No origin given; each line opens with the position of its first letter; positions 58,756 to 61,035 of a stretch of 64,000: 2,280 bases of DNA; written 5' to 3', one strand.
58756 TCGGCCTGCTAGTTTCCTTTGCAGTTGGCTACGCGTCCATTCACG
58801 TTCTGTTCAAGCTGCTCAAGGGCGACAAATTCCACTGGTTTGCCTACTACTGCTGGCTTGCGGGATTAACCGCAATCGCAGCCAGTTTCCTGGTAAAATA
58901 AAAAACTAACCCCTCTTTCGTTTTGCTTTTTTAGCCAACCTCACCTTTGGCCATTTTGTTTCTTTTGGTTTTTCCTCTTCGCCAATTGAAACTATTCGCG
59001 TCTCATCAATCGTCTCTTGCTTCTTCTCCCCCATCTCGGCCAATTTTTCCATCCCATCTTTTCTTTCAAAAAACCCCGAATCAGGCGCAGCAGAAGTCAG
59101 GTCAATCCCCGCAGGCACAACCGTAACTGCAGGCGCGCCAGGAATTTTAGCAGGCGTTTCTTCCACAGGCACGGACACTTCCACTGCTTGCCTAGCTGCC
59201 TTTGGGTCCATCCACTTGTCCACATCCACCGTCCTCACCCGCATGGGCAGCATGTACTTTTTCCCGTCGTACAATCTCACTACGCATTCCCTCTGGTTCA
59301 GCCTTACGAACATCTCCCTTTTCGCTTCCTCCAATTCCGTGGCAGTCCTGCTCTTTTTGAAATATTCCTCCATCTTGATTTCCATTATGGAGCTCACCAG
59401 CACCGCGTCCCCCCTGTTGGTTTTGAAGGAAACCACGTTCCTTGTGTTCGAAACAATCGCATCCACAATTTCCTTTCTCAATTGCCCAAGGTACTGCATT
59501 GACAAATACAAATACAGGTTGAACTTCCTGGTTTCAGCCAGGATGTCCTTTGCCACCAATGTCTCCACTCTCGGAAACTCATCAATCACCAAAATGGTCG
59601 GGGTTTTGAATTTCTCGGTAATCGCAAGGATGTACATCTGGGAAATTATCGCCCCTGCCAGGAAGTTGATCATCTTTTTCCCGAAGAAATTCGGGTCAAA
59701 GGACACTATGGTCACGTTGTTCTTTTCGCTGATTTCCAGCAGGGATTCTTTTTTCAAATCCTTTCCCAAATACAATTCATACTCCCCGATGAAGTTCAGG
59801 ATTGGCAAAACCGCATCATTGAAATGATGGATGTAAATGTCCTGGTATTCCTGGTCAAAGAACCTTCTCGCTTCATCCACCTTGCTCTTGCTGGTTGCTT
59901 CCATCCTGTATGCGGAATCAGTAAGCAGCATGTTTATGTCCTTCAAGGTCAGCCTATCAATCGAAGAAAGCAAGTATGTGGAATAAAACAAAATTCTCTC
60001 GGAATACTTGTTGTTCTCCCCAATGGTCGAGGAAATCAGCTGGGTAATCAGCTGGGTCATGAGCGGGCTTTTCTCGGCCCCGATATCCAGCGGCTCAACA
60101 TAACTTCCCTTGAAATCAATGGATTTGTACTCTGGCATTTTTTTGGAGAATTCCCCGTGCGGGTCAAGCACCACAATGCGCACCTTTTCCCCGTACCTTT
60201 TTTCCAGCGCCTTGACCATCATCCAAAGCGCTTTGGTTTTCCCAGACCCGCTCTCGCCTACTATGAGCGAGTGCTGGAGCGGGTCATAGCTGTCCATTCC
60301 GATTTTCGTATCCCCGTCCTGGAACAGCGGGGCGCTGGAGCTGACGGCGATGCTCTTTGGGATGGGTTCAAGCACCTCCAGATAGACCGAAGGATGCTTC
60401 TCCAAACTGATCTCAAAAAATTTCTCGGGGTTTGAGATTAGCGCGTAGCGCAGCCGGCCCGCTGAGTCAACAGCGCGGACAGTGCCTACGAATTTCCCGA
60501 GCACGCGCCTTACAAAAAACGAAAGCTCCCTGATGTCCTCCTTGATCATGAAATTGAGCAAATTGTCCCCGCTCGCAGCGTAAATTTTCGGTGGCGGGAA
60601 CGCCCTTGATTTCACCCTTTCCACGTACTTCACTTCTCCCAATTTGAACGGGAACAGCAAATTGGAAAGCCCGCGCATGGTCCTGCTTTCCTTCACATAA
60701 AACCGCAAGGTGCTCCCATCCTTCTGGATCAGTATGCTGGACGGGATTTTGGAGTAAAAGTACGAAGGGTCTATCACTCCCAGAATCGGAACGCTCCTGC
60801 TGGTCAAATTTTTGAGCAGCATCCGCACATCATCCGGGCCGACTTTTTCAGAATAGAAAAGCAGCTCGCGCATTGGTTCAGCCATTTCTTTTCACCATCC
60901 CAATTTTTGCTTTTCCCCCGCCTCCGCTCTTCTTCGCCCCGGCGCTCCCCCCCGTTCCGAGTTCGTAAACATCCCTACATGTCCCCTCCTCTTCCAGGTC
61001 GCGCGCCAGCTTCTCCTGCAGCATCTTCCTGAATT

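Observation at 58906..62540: Tight three-gene operon: two paralogous cysteine-ladder repeat proteins plus a HerA/FtsK-family ATPase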

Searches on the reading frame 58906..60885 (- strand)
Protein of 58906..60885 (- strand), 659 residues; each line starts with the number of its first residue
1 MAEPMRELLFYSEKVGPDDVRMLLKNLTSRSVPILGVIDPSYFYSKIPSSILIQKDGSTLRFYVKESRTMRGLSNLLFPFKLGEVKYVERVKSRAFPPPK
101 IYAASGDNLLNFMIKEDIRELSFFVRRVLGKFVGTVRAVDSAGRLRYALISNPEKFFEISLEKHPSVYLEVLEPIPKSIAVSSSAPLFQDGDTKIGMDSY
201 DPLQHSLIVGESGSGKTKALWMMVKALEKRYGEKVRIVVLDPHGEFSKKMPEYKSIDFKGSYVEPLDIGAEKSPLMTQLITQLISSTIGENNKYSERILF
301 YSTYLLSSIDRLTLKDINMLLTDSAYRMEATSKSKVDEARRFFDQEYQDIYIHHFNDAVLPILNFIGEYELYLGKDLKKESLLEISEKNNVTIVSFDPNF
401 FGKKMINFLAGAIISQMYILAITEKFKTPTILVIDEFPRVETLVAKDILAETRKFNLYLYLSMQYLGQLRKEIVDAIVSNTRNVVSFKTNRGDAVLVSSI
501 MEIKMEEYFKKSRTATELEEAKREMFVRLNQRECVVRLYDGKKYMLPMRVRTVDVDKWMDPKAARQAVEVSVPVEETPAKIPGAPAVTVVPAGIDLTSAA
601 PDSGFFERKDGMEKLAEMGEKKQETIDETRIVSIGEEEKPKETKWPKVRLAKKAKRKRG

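Call 3: search_protein_families(library=pfam, proteins=[window:58906-60885:-], max_evalue=1)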
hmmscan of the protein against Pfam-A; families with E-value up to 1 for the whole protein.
window:58906-60885:- (659 aa): 16 families
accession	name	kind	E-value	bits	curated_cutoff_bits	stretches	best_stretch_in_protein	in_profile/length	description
PF01935.23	DUF87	-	1.6e-08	35.4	23.2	1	203-323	23-103/220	Helicase HerA, central domain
PF10412.15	TrwB_AAD_bind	-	3.3e-08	33.3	20.5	1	201-250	13-59/387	Type IV secretion-system coupling protein DNA-binding domain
PF01580.24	FtsK_SpoIIIE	-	0.00071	19.5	24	1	203-246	38-84/221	FtsK/SpoIIIE family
PF02534.20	T4SS-DNA_transf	-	0.0011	18.3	20.1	1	200-255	44-91/468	Type IV secretory system Conjugative DNA transfer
PF03029.23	ATP_bind_1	-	0.0012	19.2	27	0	387-489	121-221/240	Conserved hypothetical ATP binding protein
PF13604.12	AAA_30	-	0.003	17.8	27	1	205-252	20-64/191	AAA domain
PF13401.12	AAA_22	-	0.0039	17.9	27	1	206-246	8-45/130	AAA domain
PF13245.12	AAA_19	-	0.0044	17.6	25.1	1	205-352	13-72/134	AAA domain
PF06414.18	Zeta_toxin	-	0.012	15.5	22.3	1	207-285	20-93/199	Zeta toxin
PF00270.35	DEAD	-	0.015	15.5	26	1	207-251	18-62/167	DEAD/DEAH box helicase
PF01656.29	CbiA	-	0.033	14.6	25.4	1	210-344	6-54/125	CobQ/CobB/MinD/ParA nucleotide binding domain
PF20720.3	nSTAND3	-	0.098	12.8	27.2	1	206-256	20-68/155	Novel STAND NTPase 3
PF17029.10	DUF5100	-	0.12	12.7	27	1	334-372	62-100/125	Domain of unknown function (DUF5100)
PF00910.28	RNA_helicase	-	0.14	13.1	21.5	0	207-239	2-36/105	RNA helicase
PF04851.21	ResIII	-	0.14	12.5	22.5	1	204-331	24-140/164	Type III restriction enzyme, res subunit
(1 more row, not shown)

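Call 4: search_protein_families(library=padloc, proteins=[window:58906-60885:-], max_evalue=1)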
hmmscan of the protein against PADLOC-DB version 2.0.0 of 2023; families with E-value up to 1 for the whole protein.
window:58906-60885:- (659 aa): 12 families
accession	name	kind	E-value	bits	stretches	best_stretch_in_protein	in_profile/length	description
PDLC04140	mad8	-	1.4e-09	35.9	1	204-493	28-255/314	mads_8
PDLC04105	HerA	-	3.1e-07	27.3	1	204-252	167-213/576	-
PDLC01055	HerA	-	5.7e-06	23.4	1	203-248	156-201/532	Type III coevolved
PDLC02185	HerA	-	0.00079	16.3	1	204-254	165-213/585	-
PDLC04103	HerA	-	0.0018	14.7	1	204-253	173-219/579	-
PDLC04100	HerA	-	0.0034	14.1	1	204-251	164-209/580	-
PDLC05066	PDC-S68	-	0.0034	13.4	1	206-250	596-640/1202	-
PDLC04106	HerA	-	0.0048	13.5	1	205-255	177-230/667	-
PDLC04098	HerA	-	0.0081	12.7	1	185-253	157-231/686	-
PDLC04101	HerA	-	0.011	12.5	1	204-248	169-211/400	-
PDLC04107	HerA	-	0.016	12.3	1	204-248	170-212/306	-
PDLC04099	HerA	-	0.025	11.9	1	204-248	170-212/214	-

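Call 5: search_protein_families(library=ncbifam, proteins=[window:58906-60885:-], max_evalue=1)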
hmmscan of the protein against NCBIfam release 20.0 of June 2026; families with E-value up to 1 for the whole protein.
window:58906-60885:- (659 aa): 7 families
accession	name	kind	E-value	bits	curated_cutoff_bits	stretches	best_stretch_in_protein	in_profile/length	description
NF053655.1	CedD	equivalog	1.3e-10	40.6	600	1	192-259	210-274/527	DNA-translocating ATPase CedD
TIGR02759.1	TraD_Ftype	equivalog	2.3e-07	30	521.35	2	201-249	174-219/566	type IV conjugative transfer system coupling protein TraD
NF033849.1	ser_rich_anae_1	subfamily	4.8e-05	20.9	650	1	200-243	756-803/1163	serine-rich protein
NF045973.1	conju_CD1115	equivalog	0.00012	21.1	250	1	204-253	25-70/442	VirD4-like conjugal transfer protein, CD1115 family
TIGR03925.1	T7SS_EccC_b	equivalog_domain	0.0005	18.5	346.55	1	203-255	361-414/564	type VII secretion protein EccCb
NF042943.1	HerA_antiphage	equivalog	0.00094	17.8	800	1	204-252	157-203/566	anti-phage-associated helicase HerA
NF040819.1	helicase_HerA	equivalog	0.024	13.2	970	1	205-250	158-202/561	DNA double-strand break repair helicase HerA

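Call 9: find_encoding_contigs(protein=window:58906-60885:-, flank=10000, max_places=6)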
Protein window:58906-60885:- (659 aa): no gene with exactly this product is on record in the collection.

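Call 23: search_solved_structures(query=window:58906-60885:-, max_evalue=1, show_alignments=1)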
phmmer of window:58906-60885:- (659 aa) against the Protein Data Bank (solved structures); distinct sequences matched with E-value up to 1: 0.

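Call 37: find_homologous_proteins(query=window:58906-60885:-)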
Query window:58906-60885:- (659 aa): 194 proteins with E <= 0.001 among 8000 candidates; the best 120 are listed.
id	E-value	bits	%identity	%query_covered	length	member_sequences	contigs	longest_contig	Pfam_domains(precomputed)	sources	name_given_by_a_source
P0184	0.0e+0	1436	100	99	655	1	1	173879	PF10412.16,PF01935.24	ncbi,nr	ncbi:Type IV secretion-system coupling protein DNA-binding domain protein [Candidatus Gugararchaeum 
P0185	0.0e+0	1050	77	94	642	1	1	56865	PF10412.16,PF01935.24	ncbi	-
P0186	7.8e-279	944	73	85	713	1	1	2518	PF10412.16,PF01935.24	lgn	-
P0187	3.2e-255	866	61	97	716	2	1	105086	PF10412.16,PF01935.24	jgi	-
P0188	1.6e-252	857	67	84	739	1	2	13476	PF10412.16,PF01935.24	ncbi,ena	-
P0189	1.4e-239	815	63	87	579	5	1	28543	PF10412.16,PF01935.24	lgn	-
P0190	1.4e-237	808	63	85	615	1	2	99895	PF10412.16,PF01935.24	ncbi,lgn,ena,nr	ncbi:hypothetical protein AUJ17_01840 [Candidatus Micrarchaeota archaeon CG1_02_47_40]|nr:MAG: hypot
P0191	2.9e-211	721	52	97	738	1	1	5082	PF10412.16,PF01935.24,PF01580.25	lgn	-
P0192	8.7e-210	716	57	84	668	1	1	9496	PF10412.16,PF01935.24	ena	-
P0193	4.4e-209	714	53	92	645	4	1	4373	PF10412.16,PF01935.24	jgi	jgi:hypothetical protein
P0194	1.5e-208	712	54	88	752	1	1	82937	PF10412.16,PF01935.24,PF01580.25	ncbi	ncbi:MAG: helicase HerA domain-containing protein [Candidatus Bilamarchaeaceae archaeon]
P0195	1.7e-208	712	57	84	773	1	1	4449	PF10412.16,PF01935.24,PF01580.25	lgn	-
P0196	6.1e-208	710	53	91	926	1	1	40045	PF10412.16,PF01935.24,PF01580.25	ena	-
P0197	4.9e-207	707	54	91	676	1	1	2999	PF10412.16,PF01935.24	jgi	-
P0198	5.0e-207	707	55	84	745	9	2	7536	PF10412.16,PF01935.24,PF01580.25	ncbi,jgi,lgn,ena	-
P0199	5.8e-207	707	51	98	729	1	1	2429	PF10412.16,PF01935.24,PF01580.25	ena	-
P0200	6.5e-207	707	56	83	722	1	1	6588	PF10412.16,PF01935.24,PF01580.25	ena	-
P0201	6.7e-207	707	55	84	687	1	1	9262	PF10412.16,PF01935.24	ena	-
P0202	7.2e-207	707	53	89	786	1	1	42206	PF10412.16,PF01935.24,PF01580.25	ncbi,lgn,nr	ncbi:DUF87 domain-containing protein [Candidatus Micrarchaeota archaeon]|nr:DUF87 domain-containing 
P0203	8.4e-207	706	53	88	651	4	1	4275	PF10412.16,PF01935.24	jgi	-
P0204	2.1e-206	705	53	91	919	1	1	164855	PF10412.16,PF01935.24,PF01580.25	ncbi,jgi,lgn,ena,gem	ncbi:MAG: DUF87 domain-containing protein [Candidatus Micrarchaeia archaeon]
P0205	2.2e-206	705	53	90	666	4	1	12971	PF10412.16,PF01935.24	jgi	jgi:hypothetical protein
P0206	1.3e-205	703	56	84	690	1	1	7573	PF10412.16,PF01935.24,PF01580.25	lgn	-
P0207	1.6e-205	702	55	84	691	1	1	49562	PF10412.16,PF01935.24,PF01580.25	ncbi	-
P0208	1.6e-205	702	57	84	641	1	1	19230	PF10412.16,PF01935.24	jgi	jgi:hypothetical protein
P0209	1.8e-205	702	49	96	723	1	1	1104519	PF10412.16,PF01935.24,PF01580.25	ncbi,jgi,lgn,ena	ncbi:MAG: type IV secretion system DNA-binding domain-containing protein [Candidatus Micrarchaeia ar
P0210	2.9e-205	701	50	97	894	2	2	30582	PF10412.16,PF01935.24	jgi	-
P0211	2.9e-205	701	55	84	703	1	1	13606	PF10412.16,PF01935.24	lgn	-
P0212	7.0e-205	700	54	87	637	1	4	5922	PF10412.16,PF01935.24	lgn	-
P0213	7.1e-205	700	50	99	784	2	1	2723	PF10412.16,PF01935.24,PF01580.25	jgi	-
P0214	9.0e-205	700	52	91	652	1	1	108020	PF10412.16,PF01935.24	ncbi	ncbi:MAG: DUF87 domain-containing protein [Candidatus Micrarchaeota archaeon]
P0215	1.2e-204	699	54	84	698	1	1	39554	PF10412.16,PF01935.24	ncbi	-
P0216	1.3e-204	699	56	84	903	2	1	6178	PF10412.16,PF01935.24,PF01580.25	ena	-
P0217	1.6e-204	699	53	88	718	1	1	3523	PF10412.16,PF01935.24,PF01580.25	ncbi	-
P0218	1.9e-204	699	53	89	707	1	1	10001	PF10412.16,PF01935.24,PF01580.25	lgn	-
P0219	2.1e-204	699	51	94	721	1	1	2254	PF10412.16,PF01935.24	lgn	-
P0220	2.5e-204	698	55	84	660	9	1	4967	PF10412.16,PF01935.24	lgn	-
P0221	5.0e-204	697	57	84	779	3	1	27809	PF10412.16,PF01935.24,PF01580.25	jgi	-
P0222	7.8e-204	697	54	88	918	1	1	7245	PF10412.16,PF01935.24,PF01580.25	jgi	jgi:hypothetical protein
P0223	9.1e-204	696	56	84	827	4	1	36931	PF10412.16,PF01935.24,PF01580.25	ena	-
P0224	1.1e-203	696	56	84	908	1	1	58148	PF10412.16,PF01935.24,PF01580.25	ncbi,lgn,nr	ncbi:MAG: DUF87 domain-containing protein [Candidatus Micrarchaeota archaeon]|nr:DUF87 domain-contai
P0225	1.1e-203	696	52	88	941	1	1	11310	PF10412.16,PF01935.24,PF01580.25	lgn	-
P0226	1.8e-203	695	53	89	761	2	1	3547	PF10412.16,PF01935.24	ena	-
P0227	1.9e-203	695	51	97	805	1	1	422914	PF10412.16,PF01935.24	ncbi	-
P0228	1.9e-203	695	52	89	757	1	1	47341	PF10412.16,PF01935.24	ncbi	ncbi:MAG: DUF87 domain-containing protein [Candidatus Micrarchaeota archaeon]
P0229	2.6e-203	695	52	88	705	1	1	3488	PF10412.16,PF01935.24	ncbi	-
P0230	3.2e-203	695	55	84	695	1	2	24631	PF10412.16,PF01935.24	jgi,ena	jgi:hypothetical protein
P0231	3.3e-203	695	55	86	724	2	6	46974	PF10412.16,PF01935.24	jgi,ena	-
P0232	3.6e-203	694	55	84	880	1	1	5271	PF10412.16,PF01935.24,PF01580.25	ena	-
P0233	3.9e-203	694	55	84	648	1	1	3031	PF10412.16,PF01935.24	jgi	jgi:hypothetical protein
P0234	5.0e-203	694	55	84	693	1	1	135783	PF10412.16,PF01935.24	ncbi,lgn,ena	-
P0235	6.9e-203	694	53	89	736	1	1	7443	PF10412.16,PF01935.24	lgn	-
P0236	7.8e-203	693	56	84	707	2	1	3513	PF10412.16,PF01935.24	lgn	-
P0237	7.9e-203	693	54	84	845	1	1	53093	PF10412.16,PF01935.24,PF01580.25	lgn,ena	-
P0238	9.6e-203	693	54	86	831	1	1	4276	PF10412.16,PF01935.24,PF01580.25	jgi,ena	-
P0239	1.0e-202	693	55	84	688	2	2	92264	PF10412.16,PF01935.24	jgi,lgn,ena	-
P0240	1.2e-202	693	54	84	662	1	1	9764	PF10412.16,PF01935.24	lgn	-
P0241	1.3e-202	693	54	84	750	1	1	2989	PF10412.16,PF01935.24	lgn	-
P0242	1.6e-202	692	50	94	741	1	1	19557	PF10412.16,PF01935.24,PF01580.25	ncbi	-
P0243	1.9e-202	692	55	84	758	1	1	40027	PF01935.24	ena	-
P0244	3.7e-202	691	50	99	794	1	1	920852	PF10412.16,PF01935.24,PF01580.25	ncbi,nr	ncbi:Type IV secretion-system coupling protein DNA-binding domain protein [Candidatus Anstonella sta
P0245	3.7e-202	691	55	84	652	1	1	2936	PF10412.16,PF01935.24,PF01580.25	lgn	-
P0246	5.1e-202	691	54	84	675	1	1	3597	PF10412.16,PF01935.24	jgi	-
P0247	5.1e-202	691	54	84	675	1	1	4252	PF10412.16,PF01935.24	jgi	-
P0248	5.3e-202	691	56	85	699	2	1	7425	PF10412.16,PF01935.24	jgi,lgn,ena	-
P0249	7.2e-202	690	54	84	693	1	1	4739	PF10412.16,PF01935.24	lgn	-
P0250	7.8e-202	690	55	84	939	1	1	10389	PF10412.16,PF01935.24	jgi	-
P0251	9.0e-202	690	51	95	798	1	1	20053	PF10412.16,PF01935.24,PF01580.25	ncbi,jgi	jgi:hypothetical protein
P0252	1.0e-201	690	54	84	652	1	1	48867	PF10412.16,PF01935.24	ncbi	-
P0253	1.7e-201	689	54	86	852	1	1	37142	PF10412.16,PF01935.24,PF01580.25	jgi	-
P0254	1.7e-201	689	55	84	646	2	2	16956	PF10412.16,PF01935.24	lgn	-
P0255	2.0e-201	689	55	84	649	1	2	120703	PF10412.16,PF01935.24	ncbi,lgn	ncbi:MAG: DUF87 domain-containing protein [Candidatus Micrarchaeota archaeon]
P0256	2.0e-201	689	54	84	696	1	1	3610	PF10412.16,PF01935.24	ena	-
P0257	2.3e-201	689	55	84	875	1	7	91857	PF10412.16,PF01935.24,PF01580.25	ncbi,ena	-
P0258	2.3e-201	689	48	97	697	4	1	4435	PF10412.16,PF01935.24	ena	-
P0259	2.4e-201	688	54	87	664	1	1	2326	PF10412.16,PF01935.24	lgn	-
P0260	2.9e-201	688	57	80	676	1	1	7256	PF10412.16,PF01935.24,PF01580.25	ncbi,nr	ncbi:MAG: type IV secretion system DNA-binding domain-containing protein, partial [Candidatus ainarc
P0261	5.7e-201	687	53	87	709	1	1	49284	PF10412.16,PF01935.24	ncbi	-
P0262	9.0e-201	687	54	88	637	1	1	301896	PF10412.16,PF01935.24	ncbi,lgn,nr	ncbi:DUF87 domain-containing protein [Candidatus Micrarchaeota archaeon]|nr:DUF87 domain-containing 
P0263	1.9e-200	685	53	88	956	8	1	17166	PF10412.16,PF01935.24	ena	-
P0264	2.1e-200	685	54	85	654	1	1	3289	PF10412.16,PF01935.24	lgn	-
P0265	5.1e-200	684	54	84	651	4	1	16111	PF10412.16,PF01935.24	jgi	jgi:hypothetical protein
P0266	9.7e-200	683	53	86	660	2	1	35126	PF10412.16,PF01935.24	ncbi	ncbi:MAG: type IV secretion system DNA-binding domain-containing protein [Candidatus Anstonellaceae 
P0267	1.1e-199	683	52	86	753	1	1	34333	PF10412.16,PF01935.24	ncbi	-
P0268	1.4e-199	683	52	88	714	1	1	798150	PF10412.16,PF01935.24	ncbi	ncbi:MAG: DUF87 domain-containing protein [Candidatus Micrarchaeota archaeon]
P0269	2.3e-199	682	55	84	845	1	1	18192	PF10412.16,PF01935.24,PF01580.25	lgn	-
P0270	3.0e-199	682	54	84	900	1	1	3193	PF10412.16,PF01935.24,PF01580.25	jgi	-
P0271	5.1e-199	681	52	87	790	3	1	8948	PF10412.16,PF01935.24,PF01580.25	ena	-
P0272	6.4e-199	680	54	84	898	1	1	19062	PF10412.16,PF01935.24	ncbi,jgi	ncbi:MAG: DUF87 domain-containing protein [Candidatus Micrarchaeia archaeon]|jgi:hypothetical protei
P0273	6.8e-199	680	54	84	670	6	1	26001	PF10412.16,PF01935.24,PF01580.25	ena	-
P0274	2.0e-198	679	54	84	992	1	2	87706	PF10412.16,PF01935.24,PF01580.25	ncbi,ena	-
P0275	2.2e-198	679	54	84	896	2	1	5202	PF10412.16,PF01935.24,PF01580.25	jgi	-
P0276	4.7e-198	678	54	84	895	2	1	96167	PF10412.16,PF01935.24,PF01580.25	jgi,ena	-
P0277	5.8e-198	677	53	84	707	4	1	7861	PF10412.16,PF01935.24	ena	-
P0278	5.3e-197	674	52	87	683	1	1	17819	PF10412.16,PF01935.24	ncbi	ncbi:MAG: DUF87 domain-containing protein [Candidatus Micrarchaeota archaeon]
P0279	6.8e-197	674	53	84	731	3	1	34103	PF10412.16,PF01935.24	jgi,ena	-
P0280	9.8e-197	673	55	84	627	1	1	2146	PF10412.16,PF01935.24,PF01580.25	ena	-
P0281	1.7e-196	672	52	87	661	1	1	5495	PF10412.16,PF01935.24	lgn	-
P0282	1.1e-194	666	49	99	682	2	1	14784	PF10412.16,PF01935.24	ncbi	-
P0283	1.8e-194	666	54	84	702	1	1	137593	PF10412.16,PF01935.24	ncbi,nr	ncbi:MAG: type IV secretion system DNA-binding domain-containing protein [Candidatus Micrarchaeota a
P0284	5.7e-194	664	54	83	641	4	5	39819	PF10412.16,PF01935.24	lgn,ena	-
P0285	9.8e-194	663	53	87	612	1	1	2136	PF10412.16,PF01935.24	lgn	-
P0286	4.1e-193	661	52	85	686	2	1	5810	PF10412.16,PF01935.24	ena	-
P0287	6.5e-193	661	53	85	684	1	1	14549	PF10412.16,PF01935.24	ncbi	-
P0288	8.3e-193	660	57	76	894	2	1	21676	PF10412.16,PF01935.24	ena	-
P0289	1.1e-192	660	53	83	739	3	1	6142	PF10412.16,PF01935.24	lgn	-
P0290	9.9e-192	657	51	89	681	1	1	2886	PF10412.16,PF01935.24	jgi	-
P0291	1.3e-191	656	53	84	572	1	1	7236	PF10412.16,PF01935.24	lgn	-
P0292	1.5e-190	653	52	84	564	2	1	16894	PF10412.16,PF01935.24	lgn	-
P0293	1.6e-190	653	53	84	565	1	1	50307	PF10412.16,PF01935.24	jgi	jgi:energy-coupling factor transporter ATP-binding protein EcfA2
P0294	5.5e-190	651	52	84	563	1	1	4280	PF10412.16,PF01935.24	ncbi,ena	-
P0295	1.6e-187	643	56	76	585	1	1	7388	PF10412.16,PF01935.24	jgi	jgi:hypothetical protein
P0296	9.9e-187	640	53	84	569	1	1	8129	PF10412.16,PF01935.24,PF01580.25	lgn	-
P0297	1.3e-186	640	52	84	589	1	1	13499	PF10412.16,PF01935.24,PF01580.25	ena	-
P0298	3.8e-186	638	51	84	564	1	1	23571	PF10412.16,PF01935.24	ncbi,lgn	-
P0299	3.1e-184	632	51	84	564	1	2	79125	PF10412.16,PF01935.24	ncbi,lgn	ncbi:MAG: DUF87 domain-containing protein [Candidatus Micrarchaeota archaeon]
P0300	1.0e-183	630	48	85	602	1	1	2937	PF10412.16,PF01935.24,PF01580.25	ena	-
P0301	1.2e-183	630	50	84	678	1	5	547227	PF10412.16,PF01935.24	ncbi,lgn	ncbi:MAG: DUF87 domain-containing protein [Candidatus Anstonellales archaeon]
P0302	2.3e-183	629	51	84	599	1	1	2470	PF10412.16,PF01935.24,PF01580.25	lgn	-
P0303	2.1e-182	626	48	85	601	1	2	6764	PF10412.16,PF01935.24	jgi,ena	-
